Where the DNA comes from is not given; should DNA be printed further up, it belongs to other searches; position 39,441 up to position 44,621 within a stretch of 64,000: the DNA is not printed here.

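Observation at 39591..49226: PspA/IM30 - NfeD - flotillin operon fused to a YbjN-like gene and a 1626-aa AAA+ giant, with a divergent XRE regulator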

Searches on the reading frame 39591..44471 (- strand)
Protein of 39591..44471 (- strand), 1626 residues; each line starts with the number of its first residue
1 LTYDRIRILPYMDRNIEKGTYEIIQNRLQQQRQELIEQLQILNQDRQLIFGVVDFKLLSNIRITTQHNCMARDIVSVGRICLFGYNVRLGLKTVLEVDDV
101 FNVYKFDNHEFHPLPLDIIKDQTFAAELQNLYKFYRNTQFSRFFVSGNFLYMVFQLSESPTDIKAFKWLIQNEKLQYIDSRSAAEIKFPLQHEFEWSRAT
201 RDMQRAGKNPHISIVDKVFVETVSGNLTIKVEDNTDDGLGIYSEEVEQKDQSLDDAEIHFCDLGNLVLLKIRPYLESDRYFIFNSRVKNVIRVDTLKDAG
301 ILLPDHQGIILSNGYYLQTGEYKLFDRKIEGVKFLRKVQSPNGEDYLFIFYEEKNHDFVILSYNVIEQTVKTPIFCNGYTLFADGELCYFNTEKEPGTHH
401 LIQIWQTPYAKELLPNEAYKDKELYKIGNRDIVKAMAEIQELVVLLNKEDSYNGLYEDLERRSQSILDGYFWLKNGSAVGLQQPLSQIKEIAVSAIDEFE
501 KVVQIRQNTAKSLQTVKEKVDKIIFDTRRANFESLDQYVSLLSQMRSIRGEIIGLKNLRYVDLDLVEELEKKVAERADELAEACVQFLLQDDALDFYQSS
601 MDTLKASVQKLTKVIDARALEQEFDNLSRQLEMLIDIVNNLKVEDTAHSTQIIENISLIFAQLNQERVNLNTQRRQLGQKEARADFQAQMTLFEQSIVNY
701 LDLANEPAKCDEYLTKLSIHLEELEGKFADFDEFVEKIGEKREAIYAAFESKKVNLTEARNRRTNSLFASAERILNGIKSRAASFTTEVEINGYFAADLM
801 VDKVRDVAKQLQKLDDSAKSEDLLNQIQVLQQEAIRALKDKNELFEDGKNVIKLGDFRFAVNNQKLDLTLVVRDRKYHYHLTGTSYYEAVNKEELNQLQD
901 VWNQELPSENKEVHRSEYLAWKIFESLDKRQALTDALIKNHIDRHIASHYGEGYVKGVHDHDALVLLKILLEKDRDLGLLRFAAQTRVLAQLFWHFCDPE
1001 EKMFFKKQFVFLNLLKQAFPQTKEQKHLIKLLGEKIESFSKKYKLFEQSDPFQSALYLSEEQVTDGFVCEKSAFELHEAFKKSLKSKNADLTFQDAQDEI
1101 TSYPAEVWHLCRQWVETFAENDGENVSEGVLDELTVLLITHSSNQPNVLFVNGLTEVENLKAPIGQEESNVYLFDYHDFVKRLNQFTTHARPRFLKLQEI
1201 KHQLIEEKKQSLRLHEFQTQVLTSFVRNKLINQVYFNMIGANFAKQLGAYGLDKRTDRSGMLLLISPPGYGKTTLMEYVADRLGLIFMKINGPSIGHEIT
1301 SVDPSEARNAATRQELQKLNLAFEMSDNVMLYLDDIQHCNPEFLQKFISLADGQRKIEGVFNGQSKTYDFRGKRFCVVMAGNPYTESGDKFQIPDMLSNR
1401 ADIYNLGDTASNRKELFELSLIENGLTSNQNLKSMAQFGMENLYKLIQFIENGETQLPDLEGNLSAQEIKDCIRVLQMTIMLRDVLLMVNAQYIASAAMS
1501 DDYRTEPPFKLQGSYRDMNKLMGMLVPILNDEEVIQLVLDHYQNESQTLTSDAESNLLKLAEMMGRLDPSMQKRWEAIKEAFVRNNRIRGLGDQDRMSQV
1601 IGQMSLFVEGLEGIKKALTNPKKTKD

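Call 3: search_protein_families(library=pfam, proteins=[window:39591-44471:-], max_evalue=0.01)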
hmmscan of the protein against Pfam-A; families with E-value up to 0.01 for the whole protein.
window:39591-44471:- (1626 aa): 6 families
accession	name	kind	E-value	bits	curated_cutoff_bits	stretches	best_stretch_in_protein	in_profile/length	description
PF12458.13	DUF3686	-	5.4e-183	609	25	1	34-471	1-448/448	ATPase involved in DNA repair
PF25472.1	DUF7902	-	1.8e-23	83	26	1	592-676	1-85/85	Domain of unknown function (DUF7902)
PF00004.35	AAA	-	6.3e-08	33.6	21.2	1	1262-1383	1-110/131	ATPase family associated with various cellular activities (AAA)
PF07728.20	AAA_5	-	9.9e-07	29.3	22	1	1262-1385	2-125/139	AAA domain (dynein-related subfamily)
PF13401.12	AAA_22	-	0.0005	20.8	27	1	1258-1364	4-123/130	AAA domain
PF05496.18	RuvB_N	-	0.0047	17.1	27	0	1254-1297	28-71/159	Holliday junction DNA helicase RuvB P-loop domain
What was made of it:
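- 39591..44438 (-): Giant soluble ATPase (1615 aa from ATG 44438): an N-terminal long helix and divergent beta-propeller (DUF3686, about 43059-44372), a helical bundle, DUF7902 (42444-42698), a long helical middle region, an AAA+ module (Pfam match 40317-40688) and a conserved C-terminal helical domain. DUF3686 scores 5.4e-183, DUF7902 1.8e-23, AAA 6.3e-08 and AAA_5 9.9e-07 (call 3).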

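Call 4: search_protein_families(library=ncbifam, proteins=[window:39591-44471:-], max_evalue=0.01)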
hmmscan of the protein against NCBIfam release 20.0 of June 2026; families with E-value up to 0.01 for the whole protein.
window:39591-44471:- (1626 aa): 4 families
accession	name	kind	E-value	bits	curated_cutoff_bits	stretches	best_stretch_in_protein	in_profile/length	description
NF000868.0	PRK00080.1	equivalog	0.0015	17.5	282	1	1254-1297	46-89/330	Holliday junction branch migration DNA helicase RuvB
TIGR01243.1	CDC48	subfamily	0.0026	16.1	802.65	1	1262-1296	215-249/733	CDC48 family AAA ATPase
TIGR00635.1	ruvB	equivalog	0.0057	15.7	299.05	0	1254-1295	25-66/305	Holliday junction branch migration DNA helicase RuvB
NF033453.1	BREX_3_BrxF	hypoth_equivalog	0.009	15.7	50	0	1259-1336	16-88/149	BREX-3 system P-loop-containing protein BrxF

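Call 6: search_protein_families(library=padloc, proteins=[window:39591-44471:-], max_evalue=0.01)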
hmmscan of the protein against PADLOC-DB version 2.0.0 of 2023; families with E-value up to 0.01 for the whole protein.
window:39591-44471:- (1626 aa): 1 family
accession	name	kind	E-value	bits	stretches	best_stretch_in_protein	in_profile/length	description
PDLC04140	mad8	-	0.0027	15.2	0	1256-1323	24-85/314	mads_8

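Call 13: search_solved_structures(query=window:39591-44471:-, max_evalue=0.1, show_alignments=2)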
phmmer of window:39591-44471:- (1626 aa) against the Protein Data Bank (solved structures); distinct sequences matched with E-value up to 0.1: 75 (the best 60 are shown).
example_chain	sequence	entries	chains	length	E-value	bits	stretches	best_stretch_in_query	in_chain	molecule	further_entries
6chs_H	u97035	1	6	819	0.00029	22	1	1262-1327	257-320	Putative cell division control protein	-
7wub_C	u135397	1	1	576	0.0003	21.9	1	1262-1315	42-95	Transitional endoplasmic reticulum ATPase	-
7wub_D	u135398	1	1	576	0.0003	21.9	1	1262-1315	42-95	Transitional endoplasmic reticulum ATPase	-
6mck_A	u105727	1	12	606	0.00034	21.7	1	1262-1315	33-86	Transitional endoplasmic reticulum ATPase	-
5vc7_A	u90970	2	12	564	0.00035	21.7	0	1262-1353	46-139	VCP-like ATPase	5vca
7rlj_A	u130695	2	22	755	0.00058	21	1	1262-1315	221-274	Transitional endoplasmic reticulum ATPase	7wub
8yka_A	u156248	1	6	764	0.00059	20.9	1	1262-1315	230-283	Transitional endoplasmic reticulum ATPase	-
5c18_A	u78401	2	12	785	0.00063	20.8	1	1262-1315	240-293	Transitional endoplasmic reticulum ATPase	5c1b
5c19_A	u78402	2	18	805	0.00064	20.8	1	1262-1315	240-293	Transitional endoplasmic reticulum ATPase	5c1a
7y4w_A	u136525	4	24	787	0.00064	20.8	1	1262-1315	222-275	Transitional endoplasmic reticulum ATPase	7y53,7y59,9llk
9yrc_A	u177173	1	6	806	0.00066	20.8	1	1262-1315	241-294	Transitional endoplasmic reticulum ATPase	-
7rlf_A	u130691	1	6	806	0.00067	20.8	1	1262-1315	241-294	Transitional endoplasmic reticulum ATPase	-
7k57_A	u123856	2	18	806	0.00067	20.8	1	1262-1315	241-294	Transitional endoplasmic reticulum ATPase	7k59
7lmy_A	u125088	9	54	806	0.00067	20.8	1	1262-1315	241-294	Transitional endoplasmic reticulum ATPase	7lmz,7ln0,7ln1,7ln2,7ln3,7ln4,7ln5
7l5w_A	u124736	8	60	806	0.00068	20.8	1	1262-1315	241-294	Transitional endoplasmic reticulum ATPase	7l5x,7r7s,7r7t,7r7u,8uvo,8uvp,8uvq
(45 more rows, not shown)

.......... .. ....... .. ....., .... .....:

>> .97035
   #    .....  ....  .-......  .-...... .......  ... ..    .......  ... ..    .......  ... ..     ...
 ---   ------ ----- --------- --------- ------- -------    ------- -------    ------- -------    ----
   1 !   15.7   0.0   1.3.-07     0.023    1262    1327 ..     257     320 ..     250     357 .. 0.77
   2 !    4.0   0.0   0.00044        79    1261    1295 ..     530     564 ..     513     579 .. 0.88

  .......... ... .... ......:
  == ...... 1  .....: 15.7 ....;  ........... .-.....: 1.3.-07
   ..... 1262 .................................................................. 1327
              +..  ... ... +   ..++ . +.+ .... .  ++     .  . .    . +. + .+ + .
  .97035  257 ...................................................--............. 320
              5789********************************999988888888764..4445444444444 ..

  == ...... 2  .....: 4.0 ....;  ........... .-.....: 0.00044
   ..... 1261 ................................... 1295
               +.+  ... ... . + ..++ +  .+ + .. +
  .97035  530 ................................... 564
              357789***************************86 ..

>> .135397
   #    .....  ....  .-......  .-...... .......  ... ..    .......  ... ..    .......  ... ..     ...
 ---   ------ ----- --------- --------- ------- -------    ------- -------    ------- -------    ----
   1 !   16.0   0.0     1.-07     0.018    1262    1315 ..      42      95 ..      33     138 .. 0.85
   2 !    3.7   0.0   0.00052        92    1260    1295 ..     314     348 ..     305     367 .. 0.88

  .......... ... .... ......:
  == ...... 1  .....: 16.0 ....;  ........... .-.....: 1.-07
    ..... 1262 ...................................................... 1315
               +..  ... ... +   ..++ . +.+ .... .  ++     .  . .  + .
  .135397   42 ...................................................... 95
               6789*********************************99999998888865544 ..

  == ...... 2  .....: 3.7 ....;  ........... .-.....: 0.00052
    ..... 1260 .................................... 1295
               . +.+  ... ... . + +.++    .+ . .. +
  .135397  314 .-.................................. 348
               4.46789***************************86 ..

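Call 16: find_homologous_proteins(query=window:39591-44471:-, max_evalue=1e-10)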
Query window:39591-44471:- (1626 aa): 3924 proteins with E <= 1e-10 among 8000 candidates; the best 120 are listed.
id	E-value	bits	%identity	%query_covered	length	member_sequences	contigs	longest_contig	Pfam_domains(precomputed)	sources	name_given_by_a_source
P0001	0.0e+0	3614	100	99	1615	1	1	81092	PF12458.14,PF00004.36,PF07728.21,PF25472.2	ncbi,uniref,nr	ncbi:DNA repair ATPase [Pararhodonellum marinum]|uniref:DNA repair ATPase n=1 Tax=Pararhodonellum ma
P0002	0.0e+0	2881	78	99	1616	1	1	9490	PF12458.14,PF00004.36,PF07728.21,PF25472.2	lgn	-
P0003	0.0e+0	2756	74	99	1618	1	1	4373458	PF12458.14,PF00004.36,PF13401.13,PF07728.21,PF25472.2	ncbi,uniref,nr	ncbi:DNA repair ATPase [Marivirga harenae]|uniref:DNA repair ATPase n=1 Tax=Marivirga harenae TaxID=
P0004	0.0e+0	2752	74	99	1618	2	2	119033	PF12458.14,PF00004.36,PF07728.21,PF25472.2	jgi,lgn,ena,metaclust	metaclust:\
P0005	0.0e+0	2752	74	99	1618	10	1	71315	PF12458.14,PF00004.36,PF07728.21,PF25472.2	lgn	-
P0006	0.0e+0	2736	74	99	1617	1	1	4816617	PF12458.14,PF00004.36,PF07728.21,PF25472.2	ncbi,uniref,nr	ncbi:DNA repair ATPase [Mongoliitalea daihaiensis]|uniref:DNA repair ATPase n=1 Tax=Mongoliitalea da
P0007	0.0e+0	2655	72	99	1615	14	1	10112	PF12458.14,PF00004.36,PF13401.13,PF07728.21,PF25472.2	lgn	-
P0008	0.0e+0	2615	70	99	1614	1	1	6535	PF12458.14,PF00004.36,PF13401.13,PF07728.21,PF25472.2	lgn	-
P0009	0.0e+0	2608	70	99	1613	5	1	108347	PF12458.14,PF00004.36,PF13401.13,PF07728.21,PF25472.2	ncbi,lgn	ncbi:MAG: DNA repair ATPase [Bacteroidales bacterium]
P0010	0.0e+0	2585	69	99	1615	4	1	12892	PF12458.14,PF00004.36,PF07728.21,PF25472.2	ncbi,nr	ncbi:MAG: AAA family ATPase [Bacteroidetes bacterium]|nr:MAG: AAA family ATPase [Bacteroidota bacter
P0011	0.0e+0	2535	69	99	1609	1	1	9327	PF12458.14,PF00004.36,PF13401.13,PF07728.21,PF25472.2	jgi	jgi:hypothetical protein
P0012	0.0e+0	2522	69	99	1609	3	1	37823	PF12458.14,PF00004.36,PF13401.13,PF07728.21,PF25472.2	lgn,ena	-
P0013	0.0e+0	2480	68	99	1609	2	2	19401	PF12458.14,PF00004.36,PF13401.13,PF07728.21,PF25472.2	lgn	-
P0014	0.0e+0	2386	65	99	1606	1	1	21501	PF12458.14,PF00004.36,PF07728.21,PF25472.2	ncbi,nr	ncbi:MAG: DNA repair ATPase [Cryomorphaceae bacterium]|nr:DNA repair ATPase [Cryomorphaceae bacteriu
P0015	0.0e+0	2385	65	99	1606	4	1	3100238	PF12458.14,PF00004.36,PF13401.13,PF07728.21,PF25472.2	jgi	jgi:hypothetical protein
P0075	0.0e+0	1909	53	99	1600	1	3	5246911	PF12458.14,PF00004.36,PF07728.21,PF25472.2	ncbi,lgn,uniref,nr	ncbi:DNA repair ATPase [Chryseobacterium indologenes]|uniref:DNA repair ATPase n=1 Tax=Chryseobacter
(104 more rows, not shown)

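Call 24: find_encoding_contigs(protein=P0003, flank=10000, max_places=2)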
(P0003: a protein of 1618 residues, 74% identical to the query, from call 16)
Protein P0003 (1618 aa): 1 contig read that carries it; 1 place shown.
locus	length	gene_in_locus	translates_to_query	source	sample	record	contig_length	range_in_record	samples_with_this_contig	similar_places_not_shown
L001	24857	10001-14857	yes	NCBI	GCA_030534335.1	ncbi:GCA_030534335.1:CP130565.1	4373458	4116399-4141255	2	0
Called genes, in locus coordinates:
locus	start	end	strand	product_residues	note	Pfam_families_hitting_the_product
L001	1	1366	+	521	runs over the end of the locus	PF07676:PD40 (weak), PF00691:OmpA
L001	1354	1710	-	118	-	PF04237:YjbR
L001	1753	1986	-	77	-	PF20498:DUF6728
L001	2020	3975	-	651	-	PF04551:GcpE, PF26540:GcpE_C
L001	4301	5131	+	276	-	-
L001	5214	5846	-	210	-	PF12844:HTH_19, PF13560:HTH_31, PF01381:HTH_3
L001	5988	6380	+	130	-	PF22550:CesT_Tir_1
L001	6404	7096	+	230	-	PF04012:PspA_IM30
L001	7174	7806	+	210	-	-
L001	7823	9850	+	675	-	-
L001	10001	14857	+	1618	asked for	PF12458:DUF3686, PF25472:DUF7902, PF13401:AAA_22 (faint), PF00004:AAA (weak), PF07728:AAA_5 (weak)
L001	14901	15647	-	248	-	PF00149:Metallophos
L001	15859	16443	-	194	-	PF01612:DNA_pol_A_exo1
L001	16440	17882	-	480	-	PF03553:Na_H_antiporter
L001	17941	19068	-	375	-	PF01266:DAO, PF13450:NAD_binding_8 (weak)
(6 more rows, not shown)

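Call 25: find_encoding_contigs(protein=P0075, flank=10000, max_places=2)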
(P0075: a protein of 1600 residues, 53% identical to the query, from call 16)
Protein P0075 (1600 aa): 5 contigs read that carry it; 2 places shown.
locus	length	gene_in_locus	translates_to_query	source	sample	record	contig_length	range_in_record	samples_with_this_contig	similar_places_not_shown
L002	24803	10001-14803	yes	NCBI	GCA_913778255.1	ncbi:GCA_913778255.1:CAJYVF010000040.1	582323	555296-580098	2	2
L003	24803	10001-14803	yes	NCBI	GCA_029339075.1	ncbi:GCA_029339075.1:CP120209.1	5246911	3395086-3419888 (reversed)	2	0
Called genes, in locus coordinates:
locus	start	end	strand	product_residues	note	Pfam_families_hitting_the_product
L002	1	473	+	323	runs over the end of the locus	PF00107:ADH_zinc_N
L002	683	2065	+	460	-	PF13429:TPR_15 (faint), PF13428:TPR_14 (faint), PF12895:ANAPC3 (weak), PF13424:TPR_12 (weak), PF13371:TPR_9 (weak), PF00515:TPR_1 (weak), PF07719:TPR_2 (weak), PF13181:TPR_8 (weak), +13 more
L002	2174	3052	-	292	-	PF00892:EamA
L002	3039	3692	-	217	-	PF03588:Leu_Phe_trans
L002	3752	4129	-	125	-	PF11325:DUF3127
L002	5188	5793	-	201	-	PF12844:HTH_19, PF01381:HTH_3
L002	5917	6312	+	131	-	PF22550:CesT_Tir_1, PF10722:YbjN (weak)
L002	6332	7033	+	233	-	PF04012:PspA_IM30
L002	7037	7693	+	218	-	-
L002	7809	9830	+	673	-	-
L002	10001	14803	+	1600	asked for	PF12458:DUF3686, PF00004:AAA (faint), PF25472:DUF7902, PF07728:AAA_5 (weak)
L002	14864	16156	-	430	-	PF04087:DUF389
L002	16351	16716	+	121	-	-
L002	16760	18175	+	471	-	PF00392:GntR, PF00155:Aminotran_1_2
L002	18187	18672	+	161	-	PF13302:Acetyltransf_3 (weak), PF13673:Acetyltransf_10, PF00583:Acetyltransf_1, PF13508:Acetyltransf_7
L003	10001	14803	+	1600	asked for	PF12458:DUF3686, PF00004:AAA (faint), PF25472:DUF7902, PF07728:AAA_5 (weak)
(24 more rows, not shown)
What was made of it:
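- Checked: The same cassette recurs in Marivirga and Chryseobacterium with unrelated flanking genes (calls 24, 25).
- Synteny: the cassette recurs with unrelated flanks in Marivirga and Chryseobacterium (calls 24, 25).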
